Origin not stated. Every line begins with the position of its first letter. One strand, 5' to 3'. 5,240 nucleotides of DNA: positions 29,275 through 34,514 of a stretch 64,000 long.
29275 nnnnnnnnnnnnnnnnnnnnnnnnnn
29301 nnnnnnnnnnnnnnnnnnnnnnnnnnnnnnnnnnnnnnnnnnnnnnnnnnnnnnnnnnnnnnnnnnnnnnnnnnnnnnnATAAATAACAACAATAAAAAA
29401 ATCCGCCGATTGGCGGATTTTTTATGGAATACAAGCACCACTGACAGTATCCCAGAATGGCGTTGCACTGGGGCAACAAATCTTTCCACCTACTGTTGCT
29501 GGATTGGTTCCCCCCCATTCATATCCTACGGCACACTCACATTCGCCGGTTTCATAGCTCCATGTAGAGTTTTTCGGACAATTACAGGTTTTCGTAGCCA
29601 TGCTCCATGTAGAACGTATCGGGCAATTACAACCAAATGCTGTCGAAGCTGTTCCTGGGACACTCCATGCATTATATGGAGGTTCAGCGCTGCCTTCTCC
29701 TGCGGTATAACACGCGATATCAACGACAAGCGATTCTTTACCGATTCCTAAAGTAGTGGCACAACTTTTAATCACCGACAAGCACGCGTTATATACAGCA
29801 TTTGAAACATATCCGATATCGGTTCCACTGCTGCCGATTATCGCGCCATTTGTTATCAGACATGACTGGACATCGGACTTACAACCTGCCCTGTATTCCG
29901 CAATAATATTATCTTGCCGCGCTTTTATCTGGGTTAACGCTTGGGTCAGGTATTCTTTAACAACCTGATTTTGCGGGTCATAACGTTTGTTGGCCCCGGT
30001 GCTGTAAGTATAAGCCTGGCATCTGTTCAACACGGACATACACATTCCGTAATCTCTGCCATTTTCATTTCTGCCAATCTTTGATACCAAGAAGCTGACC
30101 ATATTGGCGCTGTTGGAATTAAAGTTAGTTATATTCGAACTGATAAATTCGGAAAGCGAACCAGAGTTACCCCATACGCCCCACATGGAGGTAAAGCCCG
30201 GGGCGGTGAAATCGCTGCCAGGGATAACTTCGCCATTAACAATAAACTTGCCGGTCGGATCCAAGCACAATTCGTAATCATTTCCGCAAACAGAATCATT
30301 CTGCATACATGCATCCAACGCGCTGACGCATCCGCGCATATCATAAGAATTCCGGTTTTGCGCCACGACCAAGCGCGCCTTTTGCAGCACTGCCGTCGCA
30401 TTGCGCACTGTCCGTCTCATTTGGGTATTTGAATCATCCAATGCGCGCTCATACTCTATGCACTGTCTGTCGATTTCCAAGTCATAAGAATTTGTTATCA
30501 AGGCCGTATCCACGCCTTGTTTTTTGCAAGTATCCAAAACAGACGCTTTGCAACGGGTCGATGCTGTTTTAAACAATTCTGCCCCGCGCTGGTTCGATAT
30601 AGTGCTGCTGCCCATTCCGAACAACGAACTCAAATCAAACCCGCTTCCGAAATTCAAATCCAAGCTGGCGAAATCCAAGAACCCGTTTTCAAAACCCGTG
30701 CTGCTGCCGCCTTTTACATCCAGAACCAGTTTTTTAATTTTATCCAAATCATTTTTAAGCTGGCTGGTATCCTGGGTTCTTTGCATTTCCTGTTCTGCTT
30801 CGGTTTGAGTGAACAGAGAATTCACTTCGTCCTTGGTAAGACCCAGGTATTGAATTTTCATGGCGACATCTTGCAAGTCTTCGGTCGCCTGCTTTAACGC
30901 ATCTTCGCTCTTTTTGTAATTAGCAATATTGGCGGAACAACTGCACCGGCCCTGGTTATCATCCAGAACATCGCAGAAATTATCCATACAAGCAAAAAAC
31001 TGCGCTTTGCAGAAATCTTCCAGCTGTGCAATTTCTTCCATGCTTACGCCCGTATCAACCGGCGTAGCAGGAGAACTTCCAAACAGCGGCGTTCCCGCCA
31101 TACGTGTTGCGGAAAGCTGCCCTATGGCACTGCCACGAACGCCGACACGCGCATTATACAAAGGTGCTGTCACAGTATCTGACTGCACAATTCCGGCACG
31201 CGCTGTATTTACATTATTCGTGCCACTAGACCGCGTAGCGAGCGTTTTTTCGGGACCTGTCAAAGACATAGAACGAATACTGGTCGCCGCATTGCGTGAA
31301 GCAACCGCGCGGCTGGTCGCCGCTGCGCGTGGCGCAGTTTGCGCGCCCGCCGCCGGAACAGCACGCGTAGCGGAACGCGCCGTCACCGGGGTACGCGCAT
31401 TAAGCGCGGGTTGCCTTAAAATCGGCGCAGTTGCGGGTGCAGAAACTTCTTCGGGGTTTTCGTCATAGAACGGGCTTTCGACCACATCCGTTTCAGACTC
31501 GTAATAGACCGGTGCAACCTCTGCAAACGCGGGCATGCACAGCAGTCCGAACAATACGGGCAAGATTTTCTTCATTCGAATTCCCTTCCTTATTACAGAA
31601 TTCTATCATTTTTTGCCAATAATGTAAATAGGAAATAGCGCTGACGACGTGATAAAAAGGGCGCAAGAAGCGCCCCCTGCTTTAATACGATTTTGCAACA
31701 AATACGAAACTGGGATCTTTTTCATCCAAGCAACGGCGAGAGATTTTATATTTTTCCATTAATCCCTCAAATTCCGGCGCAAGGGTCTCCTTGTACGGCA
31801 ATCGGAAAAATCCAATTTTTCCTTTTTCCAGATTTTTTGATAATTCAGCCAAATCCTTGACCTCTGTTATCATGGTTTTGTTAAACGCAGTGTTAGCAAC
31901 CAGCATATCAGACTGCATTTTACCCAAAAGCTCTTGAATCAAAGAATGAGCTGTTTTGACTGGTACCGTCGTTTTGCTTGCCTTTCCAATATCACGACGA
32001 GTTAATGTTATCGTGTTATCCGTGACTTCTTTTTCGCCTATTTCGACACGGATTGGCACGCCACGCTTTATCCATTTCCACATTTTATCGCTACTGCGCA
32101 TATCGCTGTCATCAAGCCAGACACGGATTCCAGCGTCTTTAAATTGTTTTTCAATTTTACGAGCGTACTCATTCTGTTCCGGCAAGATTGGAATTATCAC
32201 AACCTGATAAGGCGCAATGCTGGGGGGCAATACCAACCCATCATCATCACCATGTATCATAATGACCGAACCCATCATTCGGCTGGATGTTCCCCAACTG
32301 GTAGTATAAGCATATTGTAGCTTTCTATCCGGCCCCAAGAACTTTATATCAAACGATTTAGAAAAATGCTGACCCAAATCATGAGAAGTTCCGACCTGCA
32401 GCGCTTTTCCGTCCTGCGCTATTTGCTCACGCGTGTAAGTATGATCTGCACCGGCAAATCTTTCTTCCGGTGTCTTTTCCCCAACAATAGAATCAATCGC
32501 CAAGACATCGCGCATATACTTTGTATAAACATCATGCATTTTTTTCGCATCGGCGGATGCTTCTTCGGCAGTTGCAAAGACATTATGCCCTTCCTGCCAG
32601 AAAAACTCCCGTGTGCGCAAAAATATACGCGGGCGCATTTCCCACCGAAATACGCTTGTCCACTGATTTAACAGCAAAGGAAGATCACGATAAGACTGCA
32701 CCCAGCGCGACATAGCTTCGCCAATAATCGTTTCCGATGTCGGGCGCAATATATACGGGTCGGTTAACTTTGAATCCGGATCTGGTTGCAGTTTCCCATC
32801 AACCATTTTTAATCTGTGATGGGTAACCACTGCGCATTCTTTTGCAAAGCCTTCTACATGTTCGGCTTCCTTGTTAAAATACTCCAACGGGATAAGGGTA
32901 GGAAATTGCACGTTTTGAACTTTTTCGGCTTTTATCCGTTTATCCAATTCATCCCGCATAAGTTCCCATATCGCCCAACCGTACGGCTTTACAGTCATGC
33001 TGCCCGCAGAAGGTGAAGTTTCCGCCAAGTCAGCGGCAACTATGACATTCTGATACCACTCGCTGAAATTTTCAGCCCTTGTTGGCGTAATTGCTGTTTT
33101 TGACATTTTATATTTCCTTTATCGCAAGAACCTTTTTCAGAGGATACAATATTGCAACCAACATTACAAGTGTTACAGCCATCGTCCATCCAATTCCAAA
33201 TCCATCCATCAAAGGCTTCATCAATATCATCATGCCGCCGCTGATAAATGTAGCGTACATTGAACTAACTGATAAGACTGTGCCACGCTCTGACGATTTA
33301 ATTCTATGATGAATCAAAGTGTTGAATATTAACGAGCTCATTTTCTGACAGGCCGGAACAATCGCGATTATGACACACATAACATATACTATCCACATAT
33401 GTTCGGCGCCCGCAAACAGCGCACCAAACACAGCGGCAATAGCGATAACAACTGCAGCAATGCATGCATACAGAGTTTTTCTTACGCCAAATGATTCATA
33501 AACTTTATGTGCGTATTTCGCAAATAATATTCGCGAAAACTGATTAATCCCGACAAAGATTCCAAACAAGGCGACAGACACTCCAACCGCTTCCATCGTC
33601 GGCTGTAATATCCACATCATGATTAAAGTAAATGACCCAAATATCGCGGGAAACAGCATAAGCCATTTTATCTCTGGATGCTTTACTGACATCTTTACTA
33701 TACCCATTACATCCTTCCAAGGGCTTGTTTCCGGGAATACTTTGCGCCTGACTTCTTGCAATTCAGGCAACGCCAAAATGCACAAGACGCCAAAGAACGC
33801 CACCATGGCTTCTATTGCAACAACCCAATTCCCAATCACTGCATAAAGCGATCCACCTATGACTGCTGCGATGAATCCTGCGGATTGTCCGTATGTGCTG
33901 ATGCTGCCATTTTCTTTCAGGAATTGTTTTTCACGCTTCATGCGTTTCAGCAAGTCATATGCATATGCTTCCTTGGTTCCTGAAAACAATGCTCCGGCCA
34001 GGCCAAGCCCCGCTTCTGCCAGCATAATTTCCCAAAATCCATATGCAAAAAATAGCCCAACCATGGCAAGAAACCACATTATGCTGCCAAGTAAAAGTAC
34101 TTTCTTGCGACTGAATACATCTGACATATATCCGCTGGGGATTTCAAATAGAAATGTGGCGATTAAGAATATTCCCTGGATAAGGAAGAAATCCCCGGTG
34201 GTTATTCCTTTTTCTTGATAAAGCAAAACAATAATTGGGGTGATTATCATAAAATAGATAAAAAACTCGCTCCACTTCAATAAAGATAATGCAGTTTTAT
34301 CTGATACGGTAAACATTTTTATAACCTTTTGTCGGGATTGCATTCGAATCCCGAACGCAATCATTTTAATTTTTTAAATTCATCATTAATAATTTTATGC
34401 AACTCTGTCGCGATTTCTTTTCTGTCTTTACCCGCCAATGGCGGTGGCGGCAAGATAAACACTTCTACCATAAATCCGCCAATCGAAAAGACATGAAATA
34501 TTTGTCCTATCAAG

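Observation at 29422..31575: Paralogous family of large secreted cysteine-rich proteins (member A, 717 aa)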

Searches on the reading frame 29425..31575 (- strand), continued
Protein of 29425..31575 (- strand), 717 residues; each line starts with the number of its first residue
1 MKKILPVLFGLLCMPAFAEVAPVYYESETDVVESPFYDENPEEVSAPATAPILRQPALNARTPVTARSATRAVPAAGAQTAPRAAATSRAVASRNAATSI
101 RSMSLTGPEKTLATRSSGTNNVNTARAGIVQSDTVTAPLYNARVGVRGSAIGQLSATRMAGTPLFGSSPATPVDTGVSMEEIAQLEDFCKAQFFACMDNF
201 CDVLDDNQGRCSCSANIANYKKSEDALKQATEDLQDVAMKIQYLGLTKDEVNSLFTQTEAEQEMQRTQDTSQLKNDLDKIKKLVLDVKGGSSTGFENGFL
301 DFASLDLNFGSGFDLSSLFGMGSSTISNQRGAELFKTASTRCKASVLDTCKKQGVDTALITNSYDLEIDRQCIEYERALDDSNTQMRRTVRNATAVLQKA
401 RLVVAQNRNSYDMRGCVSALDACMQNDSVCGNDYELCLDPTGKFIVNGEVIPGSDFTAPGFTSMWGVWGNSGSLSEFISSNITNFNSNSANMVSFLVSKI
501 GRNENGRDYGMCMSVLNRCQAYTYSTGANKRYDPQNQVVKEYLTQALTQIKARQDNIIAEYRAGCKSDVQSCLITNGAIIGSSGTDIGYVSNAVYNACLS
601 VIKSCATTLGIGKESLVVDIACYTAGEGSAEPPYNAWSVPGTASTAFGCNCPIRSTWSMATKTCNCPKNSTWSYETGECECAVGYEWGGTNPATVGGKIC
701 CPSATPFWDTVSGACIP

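Call 55: search_protein_representatives(alignment_id=A2)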
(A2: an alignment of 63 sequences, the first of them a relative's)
Query: 63 sequences, 807 profile positions. Proteins with E-value up to 0.001 (for the whole library): 977; up to 1e-10: 795; up to 1e-30: 441. The best 150 are listed.
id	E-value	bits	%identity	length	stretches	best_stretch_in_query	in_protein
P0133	4.3e-287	971.5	-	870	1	1-791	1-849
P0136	3.9e-279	945.1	-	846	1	12-795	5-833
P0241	5.7e-274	928.1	-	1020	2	1-788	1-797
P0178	1.6e-270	916.7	-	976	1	3-788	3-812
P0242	2.8e-264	896.0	-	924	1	1-789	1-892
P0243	7.5e-259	878.1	-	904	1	11-765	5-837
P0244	2.1e-258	876.6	-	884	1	1-788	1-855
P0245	2.6e-255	866.4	-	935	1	1-791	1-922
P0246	1.3e-233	794.6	-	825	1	12-758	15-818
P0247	3.3e-219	747.0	-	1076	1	1-750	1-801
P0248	5.7e-213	726.3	-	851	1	48-751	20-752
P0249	4.8e-209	713.3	-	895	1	60-794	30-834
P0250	9.5e-208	709.0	-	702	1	32-747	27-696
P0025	1.6e-203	695.1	-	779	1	1-576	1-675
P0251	6.1e-202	689.8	-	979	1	45-783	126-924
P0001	1.5e-194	665.4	-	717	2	1-548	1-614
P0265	2.0e-172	592.2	-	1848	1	1-546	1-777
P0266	7.2e-172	590.4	-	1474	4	20-546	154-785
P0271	4.5e-171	587.7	-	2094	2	24-548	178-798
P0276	2.5e-169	582.0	-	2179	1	20-549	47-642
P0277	4.7e-168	577.8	-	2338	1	19-549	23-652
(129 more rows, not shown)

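Call 56: search_protein_families(library=pfam, proteins=[P0277, P0276, P0271, P0265, P0266], max_evalue=0.01)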
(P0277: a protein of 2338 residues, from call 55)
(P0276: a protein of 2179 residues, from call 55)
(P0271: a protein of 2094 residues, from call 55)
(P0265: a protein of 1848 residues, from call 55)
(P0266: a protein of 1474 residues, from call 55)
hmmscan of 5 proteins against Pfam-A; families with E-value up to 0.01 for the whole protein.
P0277 (2338 aa): 0 families

P0276 (2179 aa): 0 families

P0271 (2094 aa): 2 families
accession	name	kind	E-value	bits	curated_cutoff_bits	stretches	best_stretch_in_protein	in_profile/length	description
PF13093.11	FTA4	-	0.0024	18.2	24.8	1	331-409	117-196/199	Kinetochore complex Fta4 of Sim4 subunit, or CENP-50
PF14478.12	DUF4430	-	0.0065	17.3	23.8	0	1515-1543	26-54/72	Domain of unknown function (DUF4430)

P0265 (1848 aa): 0 families

P0266 (1474 aa): 1 family
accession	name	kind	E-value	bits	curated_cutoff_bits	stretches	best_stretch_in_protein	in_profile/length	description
PF13093.11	FTA4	-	0.0042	17.4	24.8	1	314-391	120-197/199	Kinetochore complex Fta4 of Sim4 subunit, or CENP-50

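Call 72: find_encoding_contigs(protein=P0001, flank=10000, max_places=2)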
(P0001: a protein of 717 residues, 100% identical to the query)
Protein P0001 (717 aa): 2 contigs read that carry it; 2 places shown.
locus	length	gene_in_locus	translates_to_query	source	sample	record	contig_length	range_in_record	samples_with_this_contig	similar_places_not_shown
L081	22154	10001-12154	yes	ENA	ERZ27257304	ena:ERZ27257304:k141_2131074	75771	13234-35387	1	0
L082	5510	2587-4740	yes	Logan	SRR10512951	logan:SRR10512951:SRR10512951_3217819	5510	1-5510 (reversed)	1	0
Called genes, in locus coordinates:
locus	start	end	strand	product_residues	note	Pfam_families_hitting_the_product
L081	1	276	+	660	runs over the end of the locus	PF05649:Peptidase_M13_N, PF01431:Peptidase_M13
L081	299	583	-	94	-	PF18291:HU-HIG (weak), PF00216:Bac_DNA_binding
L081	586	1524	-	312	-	PF08392:FAE1_CUT1_RppA (weak), PF00108:Thiolase_N, PF08545:ACP_syn_III, PF08541:ACP_syn_III_C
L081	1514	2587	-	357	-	PF02504:FA_synthesis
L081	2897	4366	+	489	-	PF17251:Pom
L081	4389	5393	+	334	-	PF13406:SLT_2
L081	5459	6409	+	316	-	PF00765:Autoind_synth (faint), PF13527:Acetyltransf_9 (faint), PF13444:Acetyltransf_5, PF21926:FeeM (weak)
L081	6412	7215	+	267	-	PF01553:Acyltransferase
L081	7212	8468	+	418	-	PF07690:MFS_1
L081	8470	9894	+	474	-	PF00587:tRNA-synt_2b, PF03129:HGTP_anticodon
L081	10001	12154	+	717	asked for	-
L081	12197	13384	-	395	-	PF00162:PGK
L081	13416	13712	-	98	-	-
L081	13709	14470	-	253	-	PF01351:RNase_HII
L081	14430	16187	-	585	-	PF07719:TPR_2 (faint), PF01464:SLT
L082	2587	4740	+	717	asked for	-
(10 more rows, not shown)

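Call 75: search_solved_structures(query=P0271, max_evalue=0.1)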
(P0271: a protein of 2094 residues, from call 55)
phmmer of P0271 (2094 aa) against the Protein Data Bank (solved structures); distinct sequences matched with E-value up to 0.1: 0.

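Call 76: search_solved_structures(query=P0277, max_evalue=0.1)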
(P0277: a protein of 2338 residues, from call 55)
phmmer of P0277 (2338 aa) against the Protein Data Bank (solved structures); distinct sequences matched with E-value up to 0.1: 0.

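Call 77: find_related_loci(query=A2, collection=viral_contigs, flank=5000)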
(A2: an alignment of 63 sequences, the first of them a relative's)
Query A2 (717 aa) in viral_contigs; peptide patterns used: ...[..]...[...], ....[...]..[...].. (x = any residue, [..] = any of these).
20 stretches matched a pattern, but none encodes a relative of the query by tblastn (E <= 1e-3).

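Call 92: search_protein_families(library=pfam, alignment_id=A1, max_evalue=0.1)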
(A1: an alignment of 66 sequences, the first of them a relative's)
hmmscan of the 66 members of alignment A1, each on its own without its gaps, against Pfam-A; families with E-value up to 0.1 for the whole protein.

A. member 1, P0001 (717 aa): 1 family
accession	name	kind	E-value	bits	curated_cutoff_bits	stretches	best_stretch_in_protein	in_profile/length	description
PF13093.11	FTA4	-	0.021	15.1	24.8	1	214-288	122-197/199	Kinetochore complex Fta4 of Sim4 subunit, or CENP-50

B. families by the number of members that match (of 66 scanned): 24 families
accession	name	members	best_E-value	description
PF13093.11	FTA4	42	0.00014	Kinetochore complex Fta4 of Sim4 subunit, or CENP-50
PF01480.22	PWI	6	0.029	PWI domain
PF10393.14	Matrilin_ccoil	4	0.0028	Trimeric coiled-coil oligomerisation domain of matrilin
PF07216.17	LcrG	2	0.012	LcrG protein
PF06780.16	Erp_C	2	0.085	Erp protein C-terminus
PF06009.19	Laminin_II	1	0.00023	Laminin Domain II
PF04598.17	Gasdermin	1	0.013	Gasdermin pore forming domain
PF02425.20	GBP_PSP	1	0.018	Paralytic/GBP/PSP peptide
PF20379.3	DUF6674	1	0.02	Family of unknown function (DUF6674)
PF16621.10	NCF1_PBR_AIR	1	0.02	Neutrophil cytosol factor 1, PBR/AIR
PF09567.15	RE_MamI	1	0.024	MamI restriction endonuclease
PF06247.17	Plasmod_Pvs28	1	0.036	Pvs28 EGF domain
PF16782.11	SIL1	1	0.037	Nucleotide exchange factor SIL1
PF02222.28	ATP-grasp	1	0.038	ATP-grasp domain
PF13416.11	SBP_bac_8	1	0.048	Bacterial extracellular solute-binding protein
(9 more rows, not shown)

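Call 97: search_protein_families(library=pfam, proteins=[L038:1812-3377:-, L062:9421-12129:-], max_evalue=0.001)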
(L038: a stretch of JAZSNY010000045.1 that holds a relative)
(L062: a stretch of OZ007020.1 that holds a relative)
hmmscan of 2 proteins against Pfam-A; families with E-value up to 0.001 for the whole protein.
L038:1812-3377:- (521 aa): 2 families
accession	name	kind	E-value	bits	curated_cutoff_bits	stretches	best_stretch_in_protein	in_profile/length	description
PF13091.12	PLDc_2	-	5.3e-34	117.3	27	2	323-463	6-128/132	PLD-like domain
PF00614.28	PLDc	-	5.4e-09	36.1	21.9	1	415-439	4-28/28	Phospholipase D Active site motif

L062:9421-12129:- (902 aa): 1 family
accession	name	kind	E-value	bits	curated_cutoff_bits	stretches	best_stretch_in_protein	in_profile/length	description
PF02415.23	Chlam_PMP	-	9e-11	41.3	20.6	0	237-253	3-19/19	Chlamydia polymorphic membrane protein (Chlamydia_PMP) repeat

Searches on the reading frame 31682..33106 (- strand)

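Call 19: search_protein_families(library=pfam, proteins=[window:31682-33106:-], max_evalue=0.00001)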
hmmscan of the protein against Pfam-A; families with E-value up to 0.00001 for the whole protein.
window:31682-33106:- (474 aa): 2 families
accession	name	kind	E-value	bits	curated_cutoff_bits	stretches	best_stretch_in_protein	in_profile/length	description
PF03129.25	HGTP_anticodon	-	7e-19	68.2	21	1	301-392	1-93/94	Anticodon binding domain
PF00587.30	tRNA-synt_2b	-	7.9e-17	62.3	29.3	1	115-282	8-176/179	tRNA synthetase class II core domain (G, H, P, S and T)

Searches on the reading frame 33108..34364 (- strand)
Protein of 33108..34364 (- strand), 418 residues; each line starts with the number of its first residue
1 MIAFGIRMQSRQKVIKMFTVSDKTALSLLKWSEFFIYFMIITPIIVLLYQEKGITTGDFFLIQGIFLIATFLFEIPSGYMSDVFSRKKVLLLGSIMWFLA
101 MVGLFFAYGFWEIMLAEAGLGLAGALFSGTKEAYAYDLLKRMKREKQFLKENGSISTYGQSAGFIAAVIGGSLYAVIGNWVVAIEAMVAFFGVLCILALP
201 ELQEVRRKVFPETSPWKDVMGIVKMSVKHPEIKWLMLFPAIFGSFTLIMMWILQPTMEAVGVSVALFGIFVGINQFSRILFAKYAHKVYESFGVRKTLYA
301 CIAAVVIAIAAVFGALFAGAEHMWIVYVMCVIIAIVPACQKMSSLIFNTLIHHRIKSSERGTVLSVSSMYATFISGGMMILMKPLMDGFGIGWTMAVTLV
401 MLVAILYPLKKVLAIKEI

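Call 19: search_protein_families(library=pfam, proteins=[window:33108-34364:-], max_evalue=0.00001)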
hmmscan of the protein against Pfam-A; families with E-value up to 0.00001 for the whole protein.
window:33108-34364:- (418 aa): 1 family
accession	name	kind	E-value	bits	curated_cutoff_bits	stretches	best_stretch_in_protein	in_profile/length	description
PF07690.21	MFS_1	-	1.2e-26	93.9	33.4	1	36-373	10-341/347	Major Facilitator Superfamily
